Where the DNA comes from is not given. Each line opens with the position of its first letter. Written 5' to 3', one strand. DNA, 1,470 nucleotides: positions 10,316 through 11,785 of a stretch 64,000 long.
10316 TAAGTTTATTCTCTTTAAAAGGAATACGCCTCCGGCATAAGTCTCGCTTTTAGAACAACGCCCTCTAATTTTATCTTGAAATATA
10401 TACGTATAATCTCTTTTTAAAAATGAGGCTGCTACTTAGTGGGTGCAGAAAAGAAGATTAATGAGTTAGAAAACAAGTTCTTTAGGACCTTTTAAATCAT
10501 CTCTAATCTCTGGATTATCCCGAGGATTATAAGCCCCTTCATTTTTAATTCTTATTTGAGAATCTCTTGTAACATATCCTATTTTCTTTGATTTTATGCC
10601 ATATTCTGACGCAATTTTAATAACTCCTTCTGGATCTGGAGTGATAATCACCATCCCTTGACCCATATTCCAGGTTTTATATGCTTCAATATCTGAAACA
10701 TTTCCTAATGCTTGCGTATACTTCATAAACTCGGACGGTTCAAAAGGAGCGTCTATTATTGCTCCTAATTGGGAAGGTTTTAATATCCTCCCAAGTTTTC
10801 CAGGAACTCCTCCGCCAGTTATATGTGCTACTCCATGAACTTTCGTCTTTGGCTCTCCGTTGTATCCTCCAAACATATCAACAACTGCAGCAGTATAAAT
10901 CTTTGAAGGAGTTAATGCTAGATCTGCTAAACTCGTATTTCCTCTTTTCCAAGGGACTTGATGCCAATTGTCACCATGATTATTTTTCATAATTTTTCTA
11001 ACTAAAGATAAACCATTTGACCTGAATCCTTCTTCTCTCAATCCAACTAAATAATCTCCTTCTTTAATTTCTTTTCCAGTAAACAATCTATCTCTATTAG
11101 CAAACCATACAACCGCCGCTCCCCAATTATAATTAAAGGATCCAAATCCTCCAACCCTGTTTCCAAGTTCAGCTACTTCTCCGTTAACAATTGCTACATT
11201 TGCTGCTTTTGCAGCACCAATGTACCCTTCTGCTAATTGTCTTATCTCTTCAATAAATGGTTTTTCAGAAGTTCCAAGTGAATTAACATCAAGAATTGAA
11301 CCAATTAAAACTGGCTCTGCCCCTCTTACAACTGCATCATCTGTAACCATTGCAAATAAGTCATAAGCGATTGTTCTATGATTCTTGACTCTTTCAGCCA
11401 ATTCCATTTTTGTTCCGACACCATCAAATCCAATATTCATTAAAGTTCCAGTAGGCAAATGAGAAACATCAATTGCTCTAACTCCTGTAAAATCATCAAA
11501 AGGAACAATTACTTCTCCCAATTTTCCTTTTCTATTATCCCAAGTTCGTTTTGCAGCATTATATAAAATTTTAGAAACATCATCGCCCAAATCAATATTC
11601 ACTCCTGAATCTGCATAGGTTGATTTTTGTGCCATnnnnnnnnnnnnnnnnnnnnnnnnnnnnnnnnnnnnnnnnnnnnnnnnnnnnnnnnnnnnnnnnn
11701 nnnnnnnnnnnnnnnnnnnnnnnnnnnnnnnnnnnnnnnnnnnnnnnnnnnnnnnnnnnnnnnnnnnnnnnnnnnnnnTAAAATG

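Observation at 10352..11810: Near-identical roughly 100-nt direct repeats bracketing the purM-like gene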

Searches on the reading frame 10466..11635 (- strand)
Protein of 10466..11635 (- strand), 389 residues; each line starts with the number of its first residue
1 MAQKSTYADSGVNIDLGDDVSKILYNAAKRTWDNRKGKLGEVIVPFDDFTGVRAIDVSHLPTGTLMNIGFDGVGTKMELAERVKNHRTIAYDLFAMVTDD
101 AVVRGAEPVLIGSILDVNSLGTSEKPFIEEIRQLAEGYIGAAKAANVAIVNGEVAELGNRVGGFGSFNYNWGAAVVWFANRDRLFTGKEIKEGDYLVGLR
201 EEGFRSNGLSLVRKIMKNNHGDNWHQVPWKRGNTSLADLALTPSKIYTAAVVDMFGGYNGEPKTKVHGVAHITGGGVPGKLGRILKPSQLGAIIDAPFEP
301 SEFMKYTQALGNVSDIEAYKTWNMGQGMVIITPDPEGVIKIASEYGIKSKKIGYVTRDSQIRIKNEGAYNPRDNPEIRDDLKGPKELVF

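Call 11: search_protein_families(library=pfam, proteins=[window:10466-11635:-])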
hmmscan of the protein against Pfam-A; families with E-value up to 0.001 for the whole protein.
window:10466-11635:- (389 aa): 2 families
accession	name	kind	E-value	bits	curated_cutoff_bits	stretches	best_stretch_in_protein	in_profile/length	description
PF02769.27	AIRS_C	-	3.9e-23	82.8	23.1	1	191-362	1-152/156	AIR synthase related protein, C-terminal domain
PF00586.29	AIRS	-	2.8e-10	41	24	1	60-158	9-97/112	AIR synthase related protein, N-terminal domain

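Call 14: find_encoding_contigs(protein=window:10466-11635:-, flank=10000, max_places=10)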
Protein window:10466-11635:- (389 aa): 1 contig read that carries it; 1 place shown.
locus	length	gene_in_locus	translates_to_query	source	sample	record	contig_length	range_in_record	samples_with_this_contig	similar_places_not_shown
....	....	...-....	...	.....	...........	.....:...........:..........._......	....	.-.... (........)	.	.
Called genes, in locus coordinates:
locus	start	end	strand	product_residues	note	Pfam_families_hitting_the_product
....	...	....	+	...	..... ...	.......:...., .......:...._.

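Call 15: search_protein_families(library=ncbifam, proteins=[window:10466-11635:-])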
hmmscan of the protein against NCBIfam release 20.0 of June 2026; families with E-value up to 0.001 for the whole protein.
window:10466-11635:- (389 aa): 1 family
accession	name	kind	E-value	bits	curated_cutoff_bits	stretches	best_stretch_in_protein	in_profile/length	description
TIGR00878.1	purM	equivalog_domain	6.1e-61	206.4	236.35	1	6-356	2-330/332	phosphoribosylformylglycinamidine cyclo-ligase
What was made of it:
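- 10466..11635 (-): purM (AIR synthase family, 389 aa), the single gene bracketed by the repeats. Its own box A starts 29 nt before the ATG (11659-11664). Pfam AIRS/AIRS_C and TIGR00878 (calls 11, 15).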

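Call 21: find_homologous_proteins(query=window:10466-11635:-)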
Query window:10466-11635:- (389 aa): 7956 proteins with E <= 0.001 among 8000 candidates; the best 120 are listed.
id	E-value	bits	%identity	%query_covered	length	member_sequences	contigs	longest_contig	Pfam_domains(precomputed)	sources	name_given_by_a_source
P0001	5.5e-260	880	100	100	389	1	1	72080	PF00586.30,PF02769.28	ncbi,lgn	ncbi:MAG: AIR synthase-related protein [Candidatus Diapherotrites archaeon]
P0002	6.8e-222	755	84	100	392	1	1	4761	PF00586.30,PF02769.28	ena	-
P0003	1.6e-219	747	83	100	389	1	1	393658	PF00586.30,PF02769.28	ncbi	-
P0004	1.7e-219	747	83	100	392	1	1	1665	PF00586.30,PF02769.28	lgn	-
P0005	5.6e-219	745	84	100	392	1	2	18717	PF00586.30,PF02769.28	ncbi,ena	-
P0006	5.5e-218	742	84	100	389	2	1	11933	PF00586.30,PF02769.28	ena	-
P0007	3.6e-217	739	83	100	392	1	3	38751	PF00586.30,PF02769.28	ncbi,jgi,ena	-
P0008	1.0e-216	738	83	100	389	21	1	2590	PF00586.30,PF02769.28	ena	-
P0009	2.0e-216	737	85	96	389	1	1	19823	PF00586.30,PF02769.28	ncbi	-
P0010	2.1e-216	737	83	100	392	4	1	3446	PF00586.30,PF02769.28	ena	-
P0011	1.7e-215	734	82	100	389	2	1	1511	PF00586.30,PF02769.28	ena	-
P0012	9.3e-215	731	82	100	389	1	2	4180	PF00586.30,PF02769.28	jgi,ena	-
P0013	5.8e-213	725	81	100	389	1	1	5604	PF00586.30,PF02769.28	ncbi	-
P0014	6.4e-210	715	81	100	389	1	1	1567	PF00586.30,PF02769.28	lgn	-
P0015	3.9e-208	709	66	100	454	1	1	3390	PF00586.30,PF02769.28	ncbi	-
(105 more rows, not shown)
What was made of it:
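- The identical arrangement is in the deposited 72 kb contig (call 21).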

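Call 22: find_encoding_contigs(protein=P0003, flank=8000, max_places=3)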
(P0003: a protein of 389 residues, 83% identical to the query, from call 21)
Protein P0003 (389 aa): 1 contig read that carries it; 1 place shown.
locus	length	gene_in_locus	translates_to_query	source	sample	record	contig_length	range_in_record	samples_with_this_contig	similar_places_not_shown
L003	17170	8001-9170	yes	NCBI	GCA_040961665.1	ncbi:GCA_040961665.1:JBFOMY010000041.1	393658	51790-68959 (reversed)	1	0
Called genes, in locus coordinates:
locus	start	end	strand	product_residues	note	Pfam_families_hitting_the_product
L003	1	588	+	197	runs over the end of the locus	-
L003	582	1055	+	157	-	-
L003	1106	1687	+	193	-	-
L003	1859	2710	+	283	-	PF01478:Peptidase_A24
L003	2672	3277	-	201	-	PF01230:HIT (weak)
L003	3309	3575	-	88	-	PF00736:EF1_GNE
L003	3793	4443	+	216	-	-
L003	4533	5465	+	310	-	PF25507:OB_POT1A (faint), PF01336:tRNA_anti-codon (weak)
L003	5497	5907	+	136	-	PF00293:NUDIX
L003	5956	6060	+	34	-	-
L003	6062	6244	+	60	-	-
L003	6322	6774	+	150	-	PF04307:YdjM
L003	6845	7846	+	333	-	PF14520:HHH_5 (weak), PF00154:RecA_N, PF13481:AAA_25 (weak), PF06745:ATPase (weak), PF08423:Rad51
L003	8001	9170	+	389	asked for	PF00586:AIRS, PF02769:AIRS_C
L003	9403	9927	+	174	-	-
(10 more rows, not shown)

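Call 23: find_encoding_contigs(protein=P0007, flank=8000, max_places=3)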
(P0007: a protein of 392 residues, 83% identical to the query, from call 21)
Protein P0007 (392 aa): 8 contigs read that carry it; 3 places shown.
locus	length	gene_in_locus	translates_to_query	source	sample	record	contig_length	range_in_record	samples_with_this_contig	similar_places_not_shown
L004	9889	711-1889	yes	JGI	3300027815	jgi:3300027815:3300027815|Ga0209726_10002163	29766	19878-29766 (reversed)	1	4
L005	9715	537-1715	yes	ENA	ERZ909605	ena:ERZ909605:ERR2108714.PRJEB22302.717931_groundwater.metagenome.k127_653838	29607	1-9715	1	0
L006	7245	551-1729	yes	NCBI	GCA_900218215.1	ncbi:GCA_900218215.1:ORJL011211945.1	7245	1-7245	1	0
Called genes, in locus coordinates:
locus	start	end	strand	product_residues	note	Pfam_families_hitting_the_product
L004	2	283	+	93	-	?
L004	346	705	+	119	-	-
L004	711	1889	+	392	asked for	PF00586:AIRS, PF02769:AIRS_C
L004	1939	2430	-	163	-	PF05168:HEPN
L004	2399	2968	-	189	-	PF01909:NTP_transf_2, PF18765:Polbeta (weak)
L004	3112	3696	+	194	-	PF01047:MarR (weak), PF18765:Polbeta (weak)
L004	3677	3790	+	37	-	-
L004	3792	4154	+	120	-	PF05168:HEPN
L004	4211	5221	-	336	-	PF14520:HHH_5, PF00154:RecA_N, PF08423:Rad51, PF13481:AAA_25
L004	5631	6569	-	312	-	PF01336:tRNA_anti-codon (faint)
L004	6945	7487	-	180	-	PF01894:YjbQ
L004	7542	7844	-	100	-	-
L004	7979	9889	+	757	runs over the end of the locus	PF00580:UvrD-helicase, PF13245:AAA_19, PF01443:Viral_helicase1 (faint), PF13087:AAA_12 (faint), PF13538:UvrD_C_2 (faint), PF13361:UvrD_C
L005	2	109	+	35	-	?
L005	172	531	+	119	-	-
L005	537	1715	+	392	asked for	PF00586:AIRS, PF02769:AIRS_C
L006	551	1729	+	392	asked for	PF00586:AIRS, PF02769:AIRS_C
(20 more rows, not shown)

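Call 24: find_encoding_contigs(protein=P0005, flank=8000, max_places=3)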
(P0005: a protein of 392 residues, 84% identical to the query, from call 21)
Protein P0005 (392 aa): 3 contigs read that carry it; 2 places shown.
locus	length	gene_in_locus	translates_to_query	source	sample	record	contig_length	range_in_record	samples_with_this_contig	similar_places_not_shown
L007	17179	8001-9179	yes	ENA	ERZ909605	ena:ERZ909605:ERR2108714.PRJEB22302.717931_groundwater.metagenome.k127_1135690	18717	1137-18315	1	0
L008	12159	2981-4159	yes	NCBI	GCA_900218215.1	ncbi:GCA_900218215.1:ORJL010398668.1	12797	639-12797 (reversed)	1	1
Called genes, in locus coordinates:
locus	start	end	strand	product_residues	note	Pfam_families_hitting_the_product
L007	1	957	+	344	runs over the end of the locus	PF03706:LPG_synthase_TM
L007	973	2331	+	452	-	PF02881:SRP54_N, PF00448:SRP54, PF01656:CbiA (weak), PF02978:SRP_SPB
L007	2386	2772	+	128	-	PF01909:NTP_transf_2, PF18765:Polbeta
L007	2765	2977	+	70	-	-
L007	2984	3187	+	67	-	PF01934:HepT-like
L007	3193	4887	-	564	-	-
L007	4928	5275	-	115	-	-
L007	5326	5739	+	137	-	PF07884:VKOR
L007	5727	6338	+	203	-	PF01636:APH (faint), PF00069:Pkinase, PF06293:Kdo, PF01163:RIO1, PF03109:ABC1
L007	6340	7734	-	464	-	PF13231:PMT_2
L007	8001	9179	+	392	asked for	PF00586:AIRS, PF02769:AIRS_C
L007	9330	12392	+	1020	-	PF18072:FGAR-AT_linker, PF00586:AIRS, PF02769:AIRS_C, PF00586:AIRS, PF02769:AIRS_C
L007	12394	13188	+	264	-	PF13507:GATase_5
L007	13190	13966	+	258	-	PF00551:Formyl_trans_N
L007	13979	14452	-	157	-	-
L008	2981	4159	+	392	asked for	PF00586:AIRS, PF02769:AIRS_C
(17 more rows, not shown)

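Call 25: find_encoding_contigs(protein=P0009, flank=8000, max_places=3)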
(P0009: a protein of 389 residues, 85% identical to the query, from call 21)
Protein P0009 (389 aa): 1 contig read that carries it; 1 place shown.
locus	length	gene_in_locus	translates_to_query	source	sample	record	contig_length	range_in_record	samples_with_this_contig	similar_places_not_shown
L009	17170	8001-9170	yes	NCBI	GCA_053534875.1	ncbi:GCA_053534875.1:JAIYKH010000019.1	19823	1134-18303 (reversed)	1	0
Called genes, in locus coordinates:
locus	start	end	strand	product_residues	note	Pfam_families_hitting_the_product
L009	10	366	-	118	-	PF08069:Ribosomal_S13_N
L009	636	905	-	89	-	-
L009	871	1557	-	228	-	PF00069:Pkinase (faint), PF01163:RIO1 (weak), PF03109:ABC1 (weak)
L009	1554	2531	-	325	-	PF00294:PfkB, PF08543:Phos_pyr_kin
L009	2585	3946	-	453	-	PF02881:SRP54_N, PF00009:GTP_EFTU (faint), PF00448:SRP54, PF20720:nSTAND3 (weak), PF01656:CbiA, PF02978:SRP_SPB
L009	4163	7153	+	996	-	PF18072:FGAR-AT_linker, PF00586:AIRS, PF02769:AIRS_C, PF00586:AIRS, PF02769:AIRS_C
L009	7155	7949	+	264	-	PF13507:GATase_5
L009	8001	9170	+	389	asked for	PF00586:AIRS, PF02769:AIRS_C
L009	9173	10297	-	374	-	PF02881:SRP54_N (weak), PF13604:AAA_30 (weak), PF00448:SRP54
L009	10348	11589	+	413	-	PF01676:Metalloenzyme, PF10143:PhosphMutase, PF01663:Phosphodiest (weak)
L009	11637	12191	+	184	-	PF22090:Gins51_C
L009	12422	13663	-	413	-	PF02661:Fic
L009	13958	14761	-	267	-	PF00106:adh_short, PF01370:Epimerase (weak), PF02719:Polysacc_synt_2 (weak), PF08659:KR, PF13561:adh_short_C2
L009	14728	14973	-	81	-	-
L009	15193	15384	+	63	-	-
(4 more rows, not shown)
